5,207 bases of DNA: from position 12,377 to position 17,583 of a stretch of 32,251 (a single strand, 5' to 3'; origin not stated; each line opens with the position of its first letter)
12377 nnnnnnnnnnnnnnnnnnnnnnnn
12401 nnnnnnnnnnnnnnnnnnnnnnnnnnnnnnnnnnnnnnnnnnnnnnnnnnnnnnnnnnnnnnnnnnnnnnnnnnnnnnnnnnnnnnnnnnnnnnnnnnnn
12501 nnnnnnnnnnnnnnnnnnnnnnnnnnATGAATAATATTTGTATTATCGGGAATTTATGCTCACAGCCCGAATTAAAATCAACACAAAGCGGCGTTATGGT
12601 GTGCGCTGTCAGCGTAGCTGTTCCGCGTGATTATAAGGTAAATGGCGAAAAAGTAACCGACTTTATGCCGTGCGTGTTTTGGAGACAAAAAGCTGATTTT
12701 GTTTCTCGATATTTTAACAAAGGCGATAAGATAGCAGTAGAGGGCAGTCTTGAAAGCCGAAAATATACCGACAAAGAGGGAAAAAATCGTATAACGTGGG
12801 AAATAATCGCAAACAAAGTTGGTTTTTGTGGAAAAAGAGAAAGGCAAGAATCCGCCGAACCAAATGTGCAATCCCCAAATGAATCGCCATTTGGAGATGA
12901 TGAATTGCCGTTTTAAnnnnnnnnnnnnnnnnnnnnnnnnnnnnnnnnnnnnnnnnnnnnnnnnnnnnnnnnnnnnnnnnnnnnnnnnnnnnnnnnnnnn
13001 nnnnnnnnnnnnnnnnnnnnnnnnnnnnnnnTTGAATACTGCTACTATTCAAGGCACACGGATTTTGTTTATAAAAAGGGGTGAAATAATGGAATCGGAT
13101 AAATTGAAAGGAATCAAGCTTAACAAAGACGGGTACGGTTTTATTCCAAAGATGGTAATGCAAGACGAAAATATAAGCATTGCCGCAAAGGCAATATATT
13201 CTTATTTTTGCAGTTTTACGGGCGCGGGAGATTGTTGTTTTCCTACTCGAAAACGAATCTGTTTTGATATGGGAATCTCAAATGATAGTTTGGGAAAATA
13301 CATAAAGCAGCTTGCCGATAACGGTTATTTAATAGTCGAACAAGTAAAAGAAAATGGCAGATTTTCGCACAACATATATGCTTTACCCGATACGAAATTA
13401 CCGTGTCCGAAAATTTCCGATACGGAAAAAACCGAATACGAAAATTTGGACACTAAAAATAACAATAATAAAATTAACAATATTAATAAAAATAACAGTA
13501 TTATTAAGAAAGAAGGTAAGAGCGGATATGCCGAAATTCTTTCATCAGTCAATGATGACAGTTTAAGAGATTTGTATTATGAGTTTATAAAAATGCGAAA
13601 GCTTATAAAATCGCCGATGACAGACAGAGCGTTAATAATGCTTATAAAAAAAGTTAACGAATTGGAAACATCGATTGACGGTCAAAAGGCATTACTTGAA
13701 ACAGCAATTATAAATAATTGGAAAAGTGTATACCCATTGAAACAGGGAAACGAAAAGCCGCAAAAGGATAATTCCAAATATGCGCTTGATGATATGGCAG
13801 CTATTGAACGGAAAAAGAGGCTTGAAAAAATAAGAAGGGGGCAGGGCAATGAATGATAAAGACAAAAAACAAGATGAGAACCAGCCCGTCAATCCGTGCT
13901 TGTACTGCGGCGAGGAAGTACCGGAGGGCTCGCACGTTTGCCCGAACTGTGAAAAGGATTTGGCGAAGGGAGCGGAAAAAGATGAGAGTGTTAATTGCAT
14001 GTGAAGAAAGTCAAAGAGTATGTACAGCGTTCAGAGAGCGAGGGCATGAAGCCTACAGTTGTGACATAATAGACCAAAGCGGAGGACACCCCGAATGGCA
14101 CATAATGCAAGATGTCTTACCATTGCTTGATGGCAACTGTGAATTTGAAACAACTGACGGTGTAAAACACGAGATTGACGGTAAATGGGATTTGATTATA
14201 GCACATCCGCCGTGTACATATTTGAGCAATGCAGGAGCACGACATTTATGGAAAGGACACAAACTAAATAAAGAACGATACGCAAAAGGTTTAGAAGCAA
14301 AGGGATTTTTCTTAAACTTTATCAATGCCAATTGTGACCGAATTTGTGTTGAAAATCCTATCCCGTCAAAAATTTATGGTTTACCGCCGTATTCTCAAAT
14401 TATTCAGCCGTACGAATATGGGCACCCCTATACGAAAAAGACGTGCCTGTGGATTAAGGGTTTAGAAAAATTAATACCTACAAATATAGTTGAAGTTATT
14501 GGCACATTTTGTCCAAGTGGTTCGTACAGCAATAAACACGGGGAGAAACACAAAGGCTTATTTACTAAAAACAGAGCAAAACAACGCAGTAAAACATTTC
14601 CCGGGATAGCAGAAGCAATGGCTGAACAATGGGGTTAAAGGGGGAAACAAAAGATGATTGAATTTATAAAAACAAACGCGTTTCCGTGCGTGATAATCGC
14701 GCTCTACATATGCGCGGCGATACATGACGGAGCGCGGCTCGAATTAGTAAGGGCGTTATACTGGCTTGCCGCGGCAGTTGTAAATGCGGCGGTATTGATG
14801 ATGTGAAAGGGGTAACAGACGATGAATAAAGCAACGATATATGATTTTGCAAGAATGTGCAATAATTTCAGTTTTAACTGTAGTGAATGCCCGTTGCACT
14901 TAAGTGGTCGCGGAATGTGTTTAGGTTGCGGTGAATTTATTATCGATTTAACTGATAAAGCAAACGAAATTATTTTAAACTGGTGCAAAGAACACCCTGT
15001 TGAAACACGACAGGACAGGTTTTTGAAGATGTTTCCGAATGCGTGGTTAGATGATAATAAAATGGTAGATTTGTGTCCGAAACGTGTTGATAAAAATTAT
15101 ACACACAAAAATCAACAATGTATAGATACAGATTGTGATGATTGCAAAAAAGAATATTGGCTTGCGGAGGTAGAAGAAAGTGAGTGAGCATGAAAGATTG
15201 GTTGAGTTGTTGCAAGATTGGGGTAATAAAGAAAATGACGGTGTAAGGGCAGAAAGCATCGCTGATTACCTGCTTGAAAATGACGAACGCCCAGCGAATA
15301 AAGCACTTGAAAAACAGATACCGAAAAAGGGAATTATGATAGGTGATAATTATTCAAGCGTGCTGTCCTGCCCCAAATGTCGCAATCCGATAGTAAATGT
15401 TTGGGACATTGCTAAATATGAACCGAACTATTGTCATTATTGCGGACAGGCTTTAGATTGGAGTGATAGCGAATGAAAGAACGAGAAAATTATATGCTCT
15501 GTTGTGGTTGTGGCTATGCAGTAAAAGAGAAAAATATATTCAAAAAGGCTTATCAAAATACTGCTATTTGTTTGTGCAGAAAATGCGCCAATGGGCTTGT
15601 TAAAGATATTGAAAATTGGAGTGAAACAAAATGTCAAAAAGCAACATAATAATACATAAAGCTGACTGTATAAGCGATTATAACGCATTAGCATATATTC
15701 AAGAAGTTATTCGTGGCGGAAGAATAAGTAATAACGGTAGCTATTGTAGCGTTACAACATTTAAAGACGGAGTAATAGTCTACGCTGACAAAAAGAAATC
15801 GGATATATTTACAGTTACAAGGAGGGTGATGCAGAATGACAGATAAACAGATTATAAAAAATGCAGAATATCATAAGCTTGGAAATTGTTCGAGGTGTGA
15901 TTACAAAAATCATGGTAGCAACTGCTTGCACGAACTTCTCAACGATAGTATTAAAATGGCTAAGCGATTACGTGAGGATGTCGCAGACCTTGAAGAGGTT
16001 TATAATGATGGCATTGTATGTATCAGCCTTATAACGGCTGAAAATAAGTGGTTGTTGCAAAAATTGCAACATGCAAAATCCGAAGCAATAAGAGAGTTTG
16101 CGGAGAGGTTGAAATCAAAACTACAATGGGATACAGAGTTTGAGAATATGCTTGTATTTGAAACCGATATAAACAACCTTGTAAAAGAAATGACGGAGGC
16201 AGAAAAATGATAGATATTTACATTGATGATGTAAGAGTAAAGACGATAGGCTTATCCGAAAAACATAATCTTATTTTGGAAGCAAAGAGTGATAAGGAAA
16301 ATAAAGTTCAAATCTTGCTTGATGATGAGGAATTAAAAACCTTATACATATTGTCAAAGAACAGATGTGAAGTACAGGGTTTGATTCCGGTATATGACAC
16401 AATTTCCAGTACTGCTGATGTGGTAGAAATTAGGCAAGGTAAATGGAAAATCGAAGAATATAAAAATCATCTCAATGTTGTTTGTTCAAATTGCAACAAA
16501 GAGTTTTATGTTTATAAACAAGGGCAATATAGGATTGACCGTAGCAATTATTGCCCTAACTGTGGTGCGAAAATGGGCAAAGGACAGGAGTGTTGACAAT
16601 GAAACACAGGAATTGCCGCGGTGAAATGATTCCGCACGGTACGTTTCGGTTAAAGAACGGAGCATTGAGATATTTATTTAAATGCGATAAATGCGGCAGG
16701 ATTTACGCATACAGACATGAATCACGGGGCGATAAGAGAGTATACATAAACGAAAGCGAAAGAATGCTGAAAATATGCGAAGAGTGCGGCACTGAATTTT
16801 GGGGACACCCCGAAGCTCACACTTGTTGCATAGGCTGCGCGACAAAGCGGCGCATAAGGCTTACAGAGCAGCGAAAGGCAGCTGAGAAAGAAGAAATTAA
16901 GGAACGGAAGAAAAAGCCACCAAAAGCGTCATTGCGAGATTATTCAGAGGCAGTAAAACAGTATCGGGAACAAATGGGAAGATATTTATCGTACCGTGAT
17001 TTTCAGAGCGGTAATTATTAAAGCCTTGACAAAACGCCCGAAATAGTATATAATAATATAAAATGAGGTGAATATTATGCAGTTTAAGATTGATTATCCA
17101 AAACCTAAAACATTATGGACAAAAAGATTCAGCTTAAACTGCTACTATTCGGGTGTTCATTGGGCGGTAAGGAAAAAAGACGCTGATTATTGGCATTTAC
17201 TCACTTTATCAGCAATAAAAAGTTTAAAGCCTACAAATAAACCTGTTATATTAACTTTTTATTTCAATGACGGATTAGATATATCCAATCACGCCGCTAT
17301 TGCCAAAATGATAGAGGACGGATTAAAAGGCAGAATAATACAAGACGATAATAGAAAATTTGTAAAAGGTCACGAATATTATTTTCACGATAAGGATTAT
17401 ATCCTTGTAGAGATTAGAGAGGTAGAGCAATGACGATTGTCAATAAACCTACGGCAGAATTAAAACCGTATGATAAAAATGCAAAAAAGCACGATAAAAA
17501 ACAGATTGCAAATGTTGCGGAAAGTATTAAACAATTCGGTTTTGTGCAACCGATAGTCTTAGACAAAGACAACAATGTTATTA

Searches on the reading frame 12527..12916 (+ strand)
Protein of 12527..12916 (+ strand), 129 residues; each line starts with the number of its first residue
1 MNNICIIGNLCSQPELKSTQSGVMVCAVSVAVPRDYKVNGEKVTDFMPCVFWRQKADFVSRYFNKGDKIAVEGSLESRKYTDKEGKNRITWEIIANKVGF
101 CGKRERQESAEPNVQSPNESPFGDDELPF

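Call 30: search_protein_families(library=phrogs, proteins=[window:12527-12916:+], max_evalue=0.01)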
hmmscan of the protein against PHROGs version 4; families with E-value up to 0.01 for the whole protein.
window:12527-12916:+ (129 aa): 4 families
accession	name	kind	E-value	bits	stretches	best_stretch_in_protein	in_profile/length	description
phrog_44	-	DNA, RNA and nucleotide metabolism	8.5e-44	151.3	1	1-129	87-228/271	single strand DNA binding protein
phrog_25370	-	unknown function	6.7e-09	36.3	1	1-45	2-47/48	-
phrog_26861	-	unknown function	2.7e-08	34.3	1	2-83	135-211/242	-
phrog_4932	-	DNA, RNA and nucleotide metabolism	3e-06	28.4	1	48-129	39-117/117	single strand DNA binding protein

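Call 31: search_protein_families(library=pfam, proteins=[window:12527-12916:+], max_evalue=0.01)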
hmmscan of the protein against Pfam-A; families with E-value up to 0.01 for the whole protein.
window:12527-12916:+ (129 aa): 2 families
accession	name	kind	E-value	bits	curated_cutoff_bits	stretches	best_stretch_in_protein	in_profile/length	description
PF00436.31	SSB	-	9.5e-30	103.2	26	1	1-100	1-103/104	Single-strand binding protein family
PF01336.31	tRNA_anti-codon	-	0.0014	19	27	1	44-97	26-71/75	OB-fold nucleic acid binding domain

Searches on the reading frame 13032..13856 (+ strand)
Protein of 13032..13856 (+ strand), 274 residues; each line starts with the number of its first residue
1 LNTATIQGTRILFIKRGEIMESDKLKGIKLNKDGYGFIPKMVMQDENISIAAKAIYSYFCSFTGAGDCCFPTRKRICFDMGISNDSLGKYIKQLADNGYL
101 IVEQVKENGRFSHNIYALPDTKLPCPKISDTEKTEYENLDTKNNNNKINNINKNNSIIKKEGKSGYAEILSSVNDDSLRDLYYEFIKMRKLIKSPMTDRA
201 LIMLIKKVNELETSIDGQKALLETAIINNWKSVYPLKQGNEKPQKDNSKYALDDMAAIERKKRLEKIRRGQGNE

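Call 30: search_protein_families(library=phrogs, proteins=[window:13032-13856:+], max_evalue=0.01)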
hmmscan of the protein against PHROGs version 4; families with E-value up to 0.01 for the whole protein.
window:13032-13856:+ (274 aa): 16 families
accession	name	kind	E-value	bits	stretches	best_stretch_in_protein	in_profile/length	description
phrog_678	-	DNA, RNA and nucleotide metabolism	6.1e-22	79.6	1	35-250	64-296/346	replication initiation O-like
phrog_270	-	DNA, RNA and nucleotide metabolism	2.1e-18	67.9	1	20-156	15-163/383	replication initiation protein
phrog_7882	-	DNA, RNA and nucleotide metabolism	9.4e-17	62.5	1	20-160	2-161/314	DnaD-like helicase loader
phrog_428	-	DNA, RNA and nucleotide metabolism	1.6e-16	61.5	1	16-174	74-242/455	replication initiation protein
phrog_30285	-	unknown function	2.2e-16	61.4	1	11-149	4-136/208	-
phrog_15053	-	unknown function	3.4e-15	57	1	26-161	18-164/343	-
phrog_30408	-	unknown function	5.3e-14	53.2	1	31-118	13-105/318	-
phrog_186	-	DNA, RNA and nucleotide metabolism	5e-12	47.1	1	31-193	18-198/308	DnaD-like helicase loader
phrog_8102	-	DNA, RNA and nucleotide metabolism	1.3e-08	35.3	1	19-160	3-151/337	replication initiation protein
phrog_36008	-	unknown function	1.5e-06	28.6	1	34-119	25-108/345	-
phrog_22534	-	unknown function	2.3e-06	28.5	1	46-120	22-94/111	-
phrog_4221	-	DNA, RNA and nucleotide metabolism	2.6e-06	28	1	32-135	10-111/325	replication initiation protein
phrog_391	-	DNA, RNA and nucleotide metabolism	6.1e-05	23.8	1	43-176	10-141/298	replication initiation O-like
phrog_22134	-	unknown function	6.7e-05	23.8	1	38-118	2-81/262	-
phrog_19658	-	DNA, RNA and nucleotide metabolism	0.00011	22.9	1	35-163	4-130/283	replication initiation protein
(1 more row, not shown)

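Call 31: search_protein_families(library=pfam, proteins=[window:13032-13856:+], max_evalue=0.01)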
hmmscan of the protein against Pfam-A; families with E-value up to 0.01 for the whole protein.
window:13032-13856:+ (274 aa): 2 families
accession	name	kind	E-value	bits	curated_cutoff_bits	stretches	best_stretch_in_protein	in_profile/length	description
PF13730.12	HTH_36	-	3.8e-10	39.8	25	1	47-100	2-55/55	Helix-turn-helix domain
PF21984.2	DnaD_N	-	0.00084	19.9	27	1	69-118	34-83/101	DnaD N-terminal domain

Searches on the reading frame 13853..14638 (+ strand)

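Call 30: search_protein_families(library=phrogs, proteins=[window:13853-14638:+], max_evalue=0.01)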
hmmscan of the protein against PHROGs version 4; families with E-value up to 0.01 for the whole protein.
window:13853-14638:+ (261 aa): 2 families
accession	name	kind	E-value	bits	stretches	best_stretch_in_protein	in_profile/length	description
phrog_757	-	other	2.1e-58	198.3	1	36-261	7-219/247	DNA methyltransferase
phrog_27471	-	unknown function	6.8e-23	81.7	1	158-261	2-93/93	-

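Call 31: search_protein_families(library=pfam, proteins=[window:13853-14638:+], max_evalue=0.01)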
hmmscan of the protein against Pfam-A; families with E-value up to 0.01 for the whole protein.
window:13853-14638:+ (261 aa): 0 families

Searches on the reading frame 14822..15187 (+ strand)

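Call 30: search_protein_families(library=phrogs, proteins=[window:14822-15187:+], max_evalue=0.01)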
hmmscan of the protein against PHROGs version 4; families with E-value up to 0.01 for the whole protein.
window:14822-15187:+ (121 aa): 0 families

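Call 31: search_protein_families(library=pfam, proteins=[window:14822-15187:+], max_evalue=0.01)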
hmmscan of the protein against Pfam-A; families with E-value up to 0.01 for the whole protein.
window:14822-15187:+ (121 aa): 0 families

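Call 76: search_protein_families(library=ncbifam, proteins=[window:14822-15187:+], max_evalue=0.1)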
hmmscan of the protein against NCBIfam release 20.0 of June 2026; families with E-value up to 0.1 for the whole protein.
window:14822-15187:+ (121 aa): 1 family
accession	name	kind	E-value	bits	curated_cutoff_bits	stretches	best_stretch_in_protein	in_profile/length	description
NF049861.1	SCO2400_fam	subfamily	0.019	15.6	55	1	20-50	4-34/136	SCO2400 family protein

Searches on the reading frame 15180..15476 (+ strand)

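Call 30: search_protein_families(library=phrogs, proteins=[window:15180-15476:+], max_evalue=0.01)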
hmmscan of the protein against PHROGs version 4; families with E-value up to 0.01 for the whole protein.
window:15180-15476:+ (98 aa): 4 families
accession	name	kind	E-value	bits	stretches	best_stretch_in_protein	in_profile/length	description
phrog_10714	-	unknown function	1.4e-10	42.3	1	39-98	47-105/109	-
phrog_27132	-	unknown function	1.1e-07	32.7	1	61-97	27-60/78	-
phrog_16351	-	DNA, RNA and nucleotide metabolism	0.0014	20.1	1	40-96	42-91/97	DNA binding protein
phrog_9442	-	unknown function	0.002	18.9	1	55-85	25-55/134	-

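Call 31: search_protein_families(library=pfam, proteins=[window:15180-15476:+], max_evalue=0.01)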
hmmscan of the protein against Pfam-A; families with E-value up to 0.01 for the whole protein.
window:15180-15476:+ (98 aa): 0 families

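Call 76: search_protein_families(library=ncbifam, proteins=[window:15180-15476:+], max_evalue=0.1)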
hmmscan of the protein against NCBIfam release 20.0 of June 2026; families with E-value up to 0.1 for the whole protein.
window:15180-15476:+ (98 aa): 2 families
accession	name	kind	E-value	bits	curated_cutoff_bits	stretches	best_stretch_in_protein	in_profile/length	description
NF047912.1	ECs_2282_CxxC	subfamily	0.026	14.4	37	1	62-95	3-40/60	ECs_2282 family putative zinc-binding protein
NF007260.0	PRK09710.1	equivalog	0.096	13.4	113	0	58-97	3-42/64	type I toxin-antitoxin system endodeoxyribonuclease toxin RalR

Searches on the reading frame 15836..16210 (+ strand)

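Call 30: search_protein_families(library=phrogs, proteins=[window:15836-16210:+], max_evalue=0.01)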
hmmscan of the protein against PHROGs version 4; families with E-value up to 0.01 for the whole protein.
window:15836-16210:+ (124 aa): 0 families

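Call 31: search_protein_families(library=pfam, proteins=[window:15836-16210:+], max_evalue=0.01)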
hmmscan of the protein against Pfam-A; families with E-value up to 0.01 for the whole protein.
window:15836-16210:+ (124 aa): 0 families

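Call 76: search_protein_families(library=ncbifam, proteins=[window:15836-16210:+], max_evalue=0.1)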
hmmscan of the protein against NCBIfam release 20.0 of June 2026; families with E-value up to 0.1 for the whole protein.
window:15836-16210:+ (124 aa): 1 family
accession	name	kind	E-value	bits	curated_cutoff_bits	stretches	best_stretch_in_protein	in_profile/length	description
TIGR00467.1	lysS_arch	equivalog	0.033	12.7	147.55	1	35-110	402-467/515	lysine--tRNA ligase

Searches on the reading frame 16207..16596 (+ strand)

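Call 30: search_protein_families(library=phrogs, proteins=[window:16207-16596:+], max_evalue=0.01)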
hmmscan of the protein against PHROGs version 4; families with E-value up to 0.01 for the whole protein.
window:16207-16596:+ (129 aa): 3 families
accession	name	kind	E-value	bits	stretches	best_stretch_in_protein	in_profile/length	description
phrog_22543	-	unknown function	3.9e-09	37.9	1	68-124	46-98/105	-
phrog_21525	-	unknown function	5.6e-05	24.6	1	70-123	51-103/108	-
phrog_6422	-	moron, auxiliary metabolic gene and host takeover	0.0003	22.2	1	87-125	4-42/120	Lar-like restriction alleviation protein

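Call 31: search_protein_families(library=pfam, proteins=[window:16207-16596:+], max_evalue=0.01)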
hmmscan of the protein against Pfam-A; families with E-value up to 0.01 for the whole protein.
window:16207-16596:+ (129 aa): 4 families
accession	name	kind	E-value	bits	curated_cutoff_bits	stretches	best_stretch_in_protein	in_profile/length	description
PF13240.11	Zn_Ribbon_1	-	0.0014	18.8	25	0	114-122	14-22/23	zinc-ribbon domain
PF09723.15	Zn_ribbon_8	-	0.0025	18.2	34.4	1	93-122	8-36/41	Zinc ribbon domain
PF09297.16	Zn_ribbon_NUD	-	0.0027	17.8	24.8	0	111-125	1-15/32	NADH pyrophosphatase zinc ribbon domain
PF07191.17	Zn_ribbon_6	-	0.0081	16.6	25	0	86-129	12-45/67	Double zinc ribbon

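Call 76: search_protein_families(library=ncbifam, proteins=[window:16207-16596:+], max_evalue=0.1)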
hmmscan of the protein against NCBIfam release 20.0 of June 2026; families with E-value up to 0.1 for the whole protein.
window:16207-16596:+ (129 aa): 6 families
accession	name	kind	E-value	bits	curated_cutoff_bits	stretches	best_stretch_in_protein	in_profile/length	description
TIGR00373.1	TIGR00373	equivalog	0.0047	16.4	149.5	1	75-123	94-138/162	transcription factor E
NF041449.1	K_carrageenase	equivalog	0.013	14.7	350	1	67-119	138-189/283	kappa-carrageenase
NF041913.1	HVO_2142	equivalog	0.024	14.5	90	0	113-123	11-21/48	HVO_2142 family zinc finger protein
NF041921.1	HVO_A0556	equivalog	0.025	14.5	65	1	77-97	28-48/55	HVO_A0556 family zinc finger protein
NF001629.0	PRK00415.1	equivalog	0.048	13.2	70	1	87-123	11-43/62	30S ribosomal protein S27e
NF038384.1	zinc_YnfU_fam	subfamily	0.061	12.9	36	0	87-101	35-49/52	YnfU family zinc-binding protein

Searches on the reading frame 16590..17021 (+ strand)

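Call 30: search_protein_families(library=phrogs, proteins=[window:16590-17021:+], max_evalue=0.01)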
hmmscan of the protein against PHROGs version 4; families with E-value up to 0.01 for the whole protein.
window:16590-17021:+ (143 aa): 2 families
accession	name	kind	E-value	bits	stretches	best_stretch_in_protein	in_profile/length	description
phrog_7410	-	unknown function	0.001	19.7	0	24-37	2-15/41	-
phrog_32948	-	unknown function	0.0034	18.5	1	26-89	5-64/124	-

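Call 31: search_protein_families(library=pfam, proteins=[window:16590-17021:+], max_evalue=0.01)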
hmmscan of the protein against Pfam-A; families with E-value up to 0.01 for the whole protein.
window:16590-17021:+ (143 aa): 1 family
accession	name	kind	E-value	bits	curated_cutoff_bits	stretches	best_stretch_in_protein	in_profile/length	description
PF08274.17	Zn_Ribbon_YjdM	-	0.0045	17.4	30.8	0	31-70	4-29/30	PhnA Zinc-Ribbon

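Call 76: search_protein_families(library=ncbifam, proteins=[window:16590-17021:+], max_evalue=0.1)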
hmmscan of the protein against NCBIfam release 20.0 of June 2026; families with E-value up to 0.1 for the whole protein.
window:16590-17021:+ (143 aa): 3 families
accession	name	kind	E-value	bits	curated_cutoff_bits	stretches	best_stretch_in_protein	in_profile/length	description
TIGR00270.2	TIGR00270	equivalog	0.021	14.6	110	1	32-130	2-88/159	multiprotein bridging factor aMBF1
TIGR01206.1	lysW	equivalog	0.079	12.9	53.2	0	18-37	11-30/54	lysine biosynthesis protein LysW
NF004066.1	PRK05580.1-3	equivalog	0.089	11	813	1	27-70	498-541/788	primosomal protein N'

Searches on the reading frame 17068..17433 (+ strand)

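Call 30: search_protein_families(library=phrogs, proteins=[window:17068-17433:+], max_evalue=0.01)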
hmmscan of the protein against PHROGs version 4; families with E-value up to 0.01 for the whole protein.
window:17068-17433:+ (121 aa): 3 families
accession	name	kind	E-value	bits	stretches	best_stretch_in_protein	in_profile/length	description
phrog_4632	-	DNA, RNA and nucleotide metabolism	1.8e-16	61.4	1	14-119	32-157/171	RusA-like Holliday junction resolvase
phrog_1682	-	DNA, RNA and nucleotide metabolism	5e-07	30.3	1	48-119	67-143/387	RusA-like Holliday junction resolvase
phrog_34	-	DNA, RNA and nucleotide metabolism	0.0035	18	1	1-120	72-195/259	RusA-like Holliday junction resolvase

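Call 31: search_protein_families(library=pfam, proteins=[window:17068-17433:+], max_evalue=0.01)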
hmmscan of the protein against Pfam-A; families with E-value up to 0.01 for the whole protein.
window:17068-17433:+ (121 aa): 0 families
